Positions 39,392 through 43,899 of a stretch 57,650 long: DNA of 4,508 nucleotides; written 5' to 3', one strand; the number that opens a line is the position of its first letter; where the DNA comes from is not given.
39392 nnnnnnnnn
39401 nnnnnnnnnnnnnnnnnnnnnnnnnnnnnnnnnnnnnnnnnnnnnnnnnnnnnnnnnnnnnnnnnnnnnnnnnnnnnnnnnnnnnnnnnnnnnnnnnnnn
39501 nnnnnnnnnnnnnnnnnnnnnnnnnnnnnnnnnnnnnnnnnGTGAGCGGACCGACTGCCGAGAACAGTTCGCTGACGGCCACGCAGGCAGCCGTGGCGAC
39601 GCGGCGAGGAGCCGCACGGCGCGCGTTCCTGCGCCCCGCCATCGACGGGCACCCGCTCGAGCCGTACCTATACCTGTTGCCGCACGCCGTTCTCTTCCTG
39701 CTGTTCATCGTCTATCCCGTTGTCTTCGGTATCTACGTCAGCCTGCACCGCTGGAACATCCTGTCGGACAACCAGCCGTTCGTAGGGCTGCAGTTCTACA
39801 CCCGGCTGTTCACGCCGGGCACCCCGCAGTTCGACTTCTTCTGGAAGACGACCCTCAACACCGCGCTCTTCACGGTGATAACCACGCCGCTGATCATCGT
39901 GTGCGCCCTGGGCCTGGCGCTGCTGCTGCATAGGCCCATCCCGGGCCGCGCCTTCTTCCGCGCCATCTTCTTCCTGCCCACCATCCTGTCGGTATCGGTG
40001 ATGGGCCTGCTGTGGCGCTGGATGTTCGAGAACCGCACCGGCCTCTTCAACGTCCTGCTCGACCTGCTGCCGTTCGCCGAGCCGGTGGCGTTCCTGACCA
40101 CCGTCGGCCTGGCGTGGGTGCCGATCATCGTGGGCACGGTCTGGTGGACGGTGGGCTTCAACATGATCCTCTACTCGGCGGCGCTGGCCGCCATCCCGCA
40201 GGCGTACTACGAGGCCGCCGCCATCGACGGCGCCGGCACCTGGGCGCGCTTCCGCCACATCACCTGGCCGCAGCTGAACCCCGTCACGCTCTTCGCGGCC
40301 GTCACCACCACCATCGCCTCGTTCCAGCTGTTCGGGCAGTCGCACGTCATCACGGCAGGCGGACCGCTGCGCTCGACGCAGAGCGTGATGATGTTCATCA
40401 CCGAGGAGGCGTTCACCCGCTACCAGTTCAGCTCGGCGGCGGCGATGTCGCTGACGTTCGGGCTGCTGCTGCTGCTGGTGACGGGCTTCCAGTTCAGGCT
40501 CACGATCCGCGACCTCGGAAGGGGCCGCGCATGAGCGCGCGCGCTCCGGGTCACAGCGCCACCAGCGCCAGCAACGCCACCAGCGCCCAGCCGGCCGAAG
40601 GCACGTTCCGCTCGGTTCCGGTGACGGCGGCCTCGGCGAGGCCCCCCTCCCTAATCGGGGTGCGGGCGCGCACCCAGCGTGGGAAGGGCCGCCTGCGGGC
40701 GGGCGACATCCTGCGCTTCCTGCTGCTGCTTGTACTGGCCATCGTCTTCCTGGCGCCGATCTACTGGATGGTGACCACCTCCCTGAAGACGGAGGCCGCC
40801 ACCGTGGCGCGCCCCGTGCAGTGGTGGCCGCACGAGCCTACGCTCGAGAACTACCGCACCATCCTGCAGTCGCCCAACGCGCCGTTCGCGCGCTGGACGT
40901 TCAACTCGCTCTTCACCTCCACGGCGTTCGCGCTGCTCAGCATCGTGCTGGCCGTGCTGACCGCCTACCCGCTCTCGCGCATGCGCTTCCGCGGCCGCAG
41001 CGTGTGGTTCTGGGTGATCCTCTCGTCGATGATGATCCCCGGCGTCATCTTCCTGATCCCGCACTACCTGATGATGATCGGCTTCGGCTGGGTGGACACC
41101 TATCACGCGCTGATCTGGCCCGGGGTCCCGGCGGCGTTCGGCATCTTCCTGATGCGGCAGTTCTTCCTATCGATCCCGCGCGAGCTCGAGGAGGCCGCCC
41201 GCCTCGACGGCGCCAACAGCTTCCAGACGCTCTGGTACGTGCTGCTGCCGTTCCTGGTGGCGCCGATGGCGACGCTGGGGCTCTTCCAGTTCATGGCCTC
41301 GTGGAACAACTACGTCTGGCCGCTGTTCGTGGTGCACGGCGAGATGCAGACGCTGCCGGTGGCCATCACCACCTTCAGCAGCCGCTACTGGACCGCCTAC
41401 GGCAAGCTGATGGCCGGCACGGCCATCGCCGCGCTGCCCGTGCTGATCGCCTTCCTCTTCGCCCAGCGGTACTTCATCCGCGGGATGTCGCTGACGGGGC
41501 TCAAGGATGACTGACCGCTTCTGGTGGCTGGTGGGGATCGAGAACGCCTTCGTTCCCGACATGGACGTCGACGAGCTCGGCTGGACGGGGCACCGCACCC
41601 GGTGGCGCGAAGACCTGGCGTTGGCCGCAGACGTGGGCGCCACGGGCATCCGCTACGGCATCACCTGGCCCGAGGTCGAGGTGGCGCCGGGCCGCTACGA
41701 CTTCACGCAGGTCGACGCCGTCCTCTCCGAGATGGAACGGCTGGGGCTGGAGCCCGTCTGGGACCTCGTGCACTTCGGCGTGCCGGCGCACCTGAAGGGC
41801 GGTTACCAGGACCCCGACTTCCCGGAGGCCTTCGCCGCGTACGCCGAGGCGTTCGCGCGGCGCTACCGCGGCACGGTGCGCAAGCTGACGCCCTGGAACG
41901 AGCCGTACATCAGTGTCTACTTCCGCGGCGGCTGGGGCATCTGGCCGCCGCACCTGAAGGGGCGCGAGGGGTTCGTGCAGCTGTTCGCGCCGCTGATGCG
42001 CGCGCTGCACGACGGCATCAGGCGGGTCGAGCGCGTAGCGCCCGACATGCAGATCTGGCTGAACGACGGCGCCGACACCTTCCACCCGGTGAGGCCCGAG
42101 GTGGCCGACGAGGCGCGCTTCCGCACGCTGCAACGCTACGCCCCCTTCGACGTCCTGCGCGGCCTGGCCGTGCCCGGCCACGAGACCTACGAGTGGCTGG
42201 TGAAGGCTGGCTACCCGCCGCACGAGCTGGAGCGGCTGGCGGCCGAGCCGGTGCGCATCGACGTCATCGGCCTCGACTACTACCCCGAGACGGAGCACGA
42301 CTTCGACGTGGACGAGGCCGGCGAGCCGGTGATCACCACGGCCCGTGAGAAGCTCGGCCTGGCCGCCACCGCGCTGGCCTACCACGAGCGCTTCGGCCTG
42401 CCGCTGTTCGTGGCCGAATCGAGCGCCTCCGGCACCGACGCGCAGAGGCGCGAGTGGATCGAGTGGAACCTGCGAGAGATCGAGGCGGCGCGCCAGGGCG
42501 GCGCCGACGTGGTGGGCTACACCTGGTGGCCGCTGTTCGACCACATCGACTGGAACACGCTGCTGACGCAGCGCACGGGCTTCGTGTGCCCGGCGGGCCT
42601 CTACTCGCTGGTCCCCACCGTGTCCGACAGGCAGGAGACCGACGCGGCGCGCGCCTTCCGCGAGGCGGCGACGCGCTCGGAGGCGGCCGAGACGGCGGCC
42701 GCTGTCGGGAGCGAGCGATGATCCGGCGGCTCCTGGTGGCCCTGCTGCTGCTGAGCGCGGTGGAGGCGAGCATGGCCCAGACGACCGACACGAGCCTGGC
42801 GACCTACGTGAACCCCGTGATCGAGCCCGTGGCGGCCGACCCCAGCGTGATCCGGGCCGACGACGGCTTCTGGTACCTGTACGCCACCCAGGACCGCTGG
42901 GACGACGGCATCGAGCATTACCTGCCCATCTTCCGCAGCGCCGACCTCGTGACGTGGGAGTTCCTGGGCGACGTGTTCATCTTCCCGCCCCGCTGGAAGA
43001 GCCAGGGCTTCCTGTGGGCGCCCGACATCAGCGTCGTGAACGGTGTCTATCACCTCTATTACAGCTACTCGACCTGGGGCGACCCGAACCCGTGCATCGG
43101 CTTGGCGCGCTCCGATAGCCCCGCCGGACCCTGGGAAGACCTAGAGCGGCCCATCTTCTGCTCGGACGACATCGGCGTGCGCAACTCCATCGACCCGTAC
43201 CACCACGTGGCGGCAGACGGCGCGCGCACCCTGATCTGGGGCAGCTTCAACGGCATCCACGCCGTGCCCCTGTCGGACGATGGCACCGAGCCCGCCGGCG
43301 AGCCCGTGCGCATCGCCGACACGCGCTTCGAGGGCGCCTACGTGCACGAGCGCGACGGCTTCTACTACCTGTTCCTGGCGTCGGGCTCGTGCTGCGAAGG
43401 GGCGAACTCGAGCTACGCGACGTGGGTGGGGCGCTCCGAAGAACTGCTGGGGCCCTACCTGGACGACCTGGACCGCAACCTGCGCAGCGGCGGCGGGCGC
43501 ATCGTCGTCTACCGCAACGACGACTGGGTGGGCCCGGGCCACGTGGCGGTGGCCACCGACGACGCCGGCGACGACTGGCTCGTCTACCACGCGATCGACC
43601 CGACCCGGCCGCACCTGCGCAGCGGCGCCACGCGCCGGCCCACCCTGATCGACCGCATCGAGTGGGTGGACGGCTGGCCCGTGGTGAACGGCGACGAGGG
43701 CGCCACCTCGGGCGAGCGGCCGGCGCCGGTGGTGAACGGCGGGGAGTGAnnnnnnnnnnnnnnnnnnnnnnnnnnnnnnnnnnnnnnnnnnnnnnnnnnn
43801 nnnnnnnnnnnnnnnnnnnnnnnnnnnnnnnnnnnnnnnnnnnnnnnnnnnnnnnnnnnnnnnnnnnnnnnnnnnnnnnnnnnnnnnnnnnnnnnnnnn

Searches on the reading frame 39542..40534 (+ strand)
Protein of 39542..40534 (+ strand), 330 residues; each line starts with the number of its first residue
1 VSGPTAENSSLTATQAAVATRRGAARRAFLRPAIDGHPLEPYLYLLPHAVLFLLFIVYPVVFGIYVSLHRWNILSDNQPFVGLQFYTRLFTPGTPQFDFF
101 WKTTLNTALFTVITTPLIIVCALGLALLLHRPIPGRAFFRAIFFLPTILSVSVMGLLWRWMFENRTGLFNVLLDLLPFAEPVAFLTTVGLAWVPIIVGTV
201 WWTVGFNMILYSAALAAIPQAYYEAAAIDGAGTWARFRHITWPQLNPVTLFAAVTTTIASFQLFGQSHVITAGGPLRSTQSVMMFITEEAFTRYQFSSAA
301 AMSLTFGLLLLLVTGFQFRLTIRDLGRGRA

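Call 11: search_protein_families(library=pfam, proteins=[window:39542-40534:+], max_evalue=0.001)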
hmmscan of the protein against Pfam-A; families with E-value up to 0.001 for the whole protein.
window:39542-40534:+ (330 aa): 1 family
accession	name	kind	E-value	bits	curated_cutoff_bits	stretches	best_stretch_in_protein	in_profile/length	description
PF00528.27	BPD_transp_1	-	1.2e-14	54.9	26.4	1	120-317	3-175/184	Binding-protein-dependent transport system inner membrane component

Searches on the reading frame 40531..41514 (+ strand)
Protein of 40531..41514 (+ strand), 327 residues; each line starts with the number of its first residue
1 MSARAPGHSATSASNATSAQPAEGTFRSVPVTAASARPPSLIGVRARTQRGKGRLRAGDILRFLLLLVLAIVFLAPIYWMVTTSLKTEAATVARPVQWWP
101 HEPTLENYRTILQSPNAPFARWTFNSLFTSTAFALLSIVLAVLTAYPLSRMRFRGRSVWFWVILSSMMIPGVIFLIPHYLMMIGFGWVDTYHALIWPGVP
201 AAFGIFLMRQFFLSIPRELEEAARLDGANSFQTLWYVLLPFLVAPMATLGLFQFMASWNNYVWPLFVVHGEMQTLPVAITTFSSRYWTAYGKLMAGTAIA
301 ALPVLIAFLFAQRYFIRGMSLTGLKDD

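Call 11: search_protein_families(library=pfam, proteins=[window:40531-41514:+], max_evalue=0.001)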
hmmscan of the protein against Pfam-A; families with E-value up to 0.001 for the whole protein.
window:40531-41514:+ (327 aa): 1 family
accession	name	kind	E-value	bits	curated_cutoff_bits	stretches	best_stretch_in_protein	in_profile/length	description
PF00528.27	BPD_transp_1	-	2.4e-17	63.7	26.4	1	138-319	2-182/184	Binding-protein-dependent transport system inner membrane component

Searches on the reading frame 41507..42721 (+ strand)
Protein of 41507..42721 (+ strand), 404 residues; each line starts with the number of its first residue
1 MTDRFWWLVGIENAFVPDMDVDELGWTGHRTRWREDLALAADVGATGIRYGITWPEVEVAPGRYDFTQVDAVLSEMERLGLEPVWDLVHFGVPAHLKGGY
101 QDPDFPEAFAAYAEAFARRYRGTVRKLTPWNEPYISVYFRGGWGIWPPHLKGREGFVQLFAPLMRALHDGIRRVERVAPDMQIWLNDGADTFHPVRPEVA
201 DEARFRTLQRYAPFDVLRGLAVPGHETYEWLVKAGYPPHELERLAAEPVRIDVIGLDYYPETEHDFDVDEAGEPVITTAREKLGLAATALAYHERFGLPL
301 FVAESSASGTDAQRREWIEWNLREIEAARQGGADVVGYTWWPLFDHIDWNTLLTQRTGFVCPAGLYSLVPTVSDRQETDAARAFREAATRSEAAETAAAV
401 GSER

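Call 11: search_protein_families(library=pfam, proteins=[window:41507-42721:+], max_evalue=0.001)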
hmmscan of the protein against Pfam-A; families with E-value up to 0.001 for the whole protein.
window:41507-42721:+ (404 aa): 1 family
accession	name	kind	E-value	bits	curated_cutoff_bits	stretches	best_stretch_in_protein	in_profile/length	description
PF00232.24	Glyco_hydro_1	-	1.7e-21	76.7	22.6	2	31-203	58-236/453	Glycosyl hydrolase family 1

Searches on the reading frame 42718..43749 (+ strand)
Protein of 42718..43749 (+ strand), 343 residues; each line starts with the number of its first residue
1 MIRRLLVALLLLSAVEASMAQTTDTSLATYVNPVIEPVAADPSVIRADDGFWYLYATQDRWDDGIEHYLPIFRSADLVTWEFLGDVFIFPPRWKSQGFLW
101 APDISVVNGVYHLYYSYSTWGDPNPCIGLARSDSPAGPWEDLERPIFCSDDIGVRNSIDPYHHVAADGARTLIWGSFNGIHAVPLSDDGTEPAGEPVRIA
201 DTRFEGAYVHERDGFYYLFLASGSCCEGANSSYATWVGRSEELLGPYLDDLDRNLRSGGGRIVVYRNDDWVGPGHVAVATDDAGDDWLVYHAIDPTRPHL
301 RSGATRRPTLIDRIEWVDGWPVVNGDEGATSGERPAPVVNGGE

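Call 11: search_protein_families(library=pfam, proteins=[window:42718-43749:+], max_evalue=0.001)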
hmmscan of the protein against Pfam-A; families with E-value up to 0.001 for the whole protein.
window:42718-43749:+ (343 aa): 1 family
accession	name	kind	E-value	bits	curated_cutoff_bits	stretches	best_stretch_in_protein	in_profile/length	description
PF04616.20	Glyco_hydro_43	-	1.1e-54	186.2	32.2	1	30-321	1-288/288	Glycosyl hydrolases family 43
